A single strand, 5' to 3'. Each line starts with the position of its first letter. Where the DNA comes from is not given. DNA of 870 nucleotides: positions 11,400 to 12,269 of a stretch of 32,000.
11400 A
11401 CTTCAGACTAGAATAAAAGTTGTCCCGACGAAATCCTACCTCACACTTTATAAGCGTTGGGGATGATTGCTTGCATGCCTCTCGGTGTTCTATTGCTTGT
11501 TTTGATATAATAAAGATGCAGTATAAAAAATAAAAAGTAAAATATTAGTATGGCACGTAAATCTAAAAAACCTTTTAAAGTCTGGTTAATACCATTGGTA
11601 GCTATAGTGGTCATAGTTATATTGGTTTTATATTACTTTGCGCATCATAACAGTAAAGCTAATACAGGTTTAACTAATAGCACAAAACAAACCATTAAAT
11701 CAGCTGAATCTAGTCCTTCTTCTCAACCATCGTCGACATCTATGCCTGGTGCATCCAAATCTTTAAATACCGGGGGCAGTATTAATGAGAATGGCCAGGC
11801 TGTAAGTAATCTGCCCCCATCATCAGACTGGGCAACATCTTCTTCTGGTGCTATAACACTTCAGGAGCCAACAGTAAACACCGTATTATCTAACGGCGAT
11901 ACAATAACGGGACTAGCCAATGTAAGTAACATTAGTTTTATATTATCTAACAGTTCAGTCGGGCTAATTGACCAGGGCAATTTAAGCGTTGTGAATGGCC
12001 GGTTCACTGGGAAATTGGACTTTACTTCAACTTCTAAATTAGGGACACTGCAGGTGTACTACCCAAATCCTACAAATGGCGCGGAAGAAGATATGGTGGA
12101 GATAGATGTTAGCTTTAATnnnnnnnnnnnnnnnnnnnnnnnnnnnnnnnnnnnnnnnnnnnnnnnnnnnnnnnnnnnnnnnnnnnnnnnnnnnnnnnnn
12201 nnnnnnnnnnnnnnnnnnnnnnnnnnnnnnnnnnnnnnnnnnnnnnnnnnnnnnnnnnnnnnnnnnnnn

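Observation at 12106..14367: Secreted 3x bulb-lectin (MMBL) protein with a possible muralytic head, encoded inside a D-rhamnose/mannose glycan locus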

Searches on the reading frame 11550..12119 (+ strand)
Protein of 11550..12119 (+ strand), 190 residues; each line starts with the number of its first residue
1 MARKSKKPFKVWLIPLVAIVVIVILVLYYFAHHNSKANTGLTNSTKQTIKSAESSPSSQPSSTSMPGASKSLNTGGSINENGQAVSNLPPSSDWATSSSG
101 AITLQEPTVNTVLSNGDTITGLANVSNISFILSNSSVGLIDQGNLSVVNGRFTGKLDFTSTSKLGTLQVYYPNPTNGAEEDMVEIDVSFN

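Call 7: search_protein_families(library=pfam, proteins=[window:11550-12119:+], max_evalue=0.01)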
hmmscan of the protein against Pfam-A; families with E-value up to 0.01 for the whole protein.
window:11550-12119:+ (190 aa): 1 family
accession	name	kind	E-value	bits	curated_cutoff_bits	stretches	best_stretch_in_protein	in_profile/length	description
PF05568.16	ASFV_J13L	-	0.0019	18.4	23.6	1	13-92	35-110/189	African swine fever virus J13L protein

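Call 28: search_protein_families(library=phrogs, proteins=[window:11550-12119:+], max_evalue=1)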
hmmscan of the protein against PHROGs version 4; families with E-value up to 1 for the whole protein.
window:11550-12119:+ (190 aa): 5 families
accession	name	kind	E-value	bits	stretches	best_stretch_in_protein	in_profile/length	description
phrog_197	-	moron, auxiliary metabolic gene and host takeover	0.00018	22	1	6-91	223-311/486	Zot-like toxin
phrog_8545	-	moron, auxiliary metabolic gene and host takeover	0.0012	19.7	1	4-61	5-62/177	superinfection exclusion Sie-like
phrog_4980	-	moron, auxiliary metabolic gene and host takeover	0.097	13.6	1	3-60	13-75/181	superinfection exclusion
phrog_23467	-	unknown function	0.12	13.3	1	6-57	8-58/201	-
phrog_7584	-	lysis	0.21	13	1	6-53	6-51/166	Rz-like spanin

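Call 42: search_protein_families(library=ncbifam, proteins=[window:11550-12119:+], max_evalue=0.01)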
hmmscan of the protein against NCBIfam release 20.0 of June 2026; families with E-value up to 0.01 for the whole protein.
window:11550-12119:+ (190 aa): 2 families
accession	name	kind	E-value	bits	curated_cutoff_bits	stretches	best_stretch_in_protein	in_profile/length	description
NF042931.1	SAG1386_EF1546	equivalog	0.00023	21.3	80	1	11-101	29-104/158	SAG1386/EF1546 family surface-associated protein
TIGR03931.1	T7SS_Rv3446c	hypoth_equivalog_domain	0.0046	17.3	47.6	1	17-97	6-78/194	type VII secretion-associated protein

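Call 82: search_protein_families(library=pfam, proteins=[window:11550-12119:+], max_evalue=1)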
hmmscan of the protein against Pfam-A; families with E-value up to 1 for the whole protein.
window:11550-12119:+ (190 aa): 3 families
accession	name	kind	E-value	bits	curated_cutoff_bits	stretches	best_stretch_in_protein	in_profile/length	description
PF05568.16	ASFV_J13L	-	0.0019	18.4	23.6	1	13-92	35-110/189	African swine fever virus J13L protein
PF06365.17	CD34_antigen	-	0.013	15.9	26.3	1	8-89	102-191/204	CD34/Podocalyxin family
PF00029.24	Connexin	-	0.13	12.4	31.3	1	9-61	73-125/225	Connexin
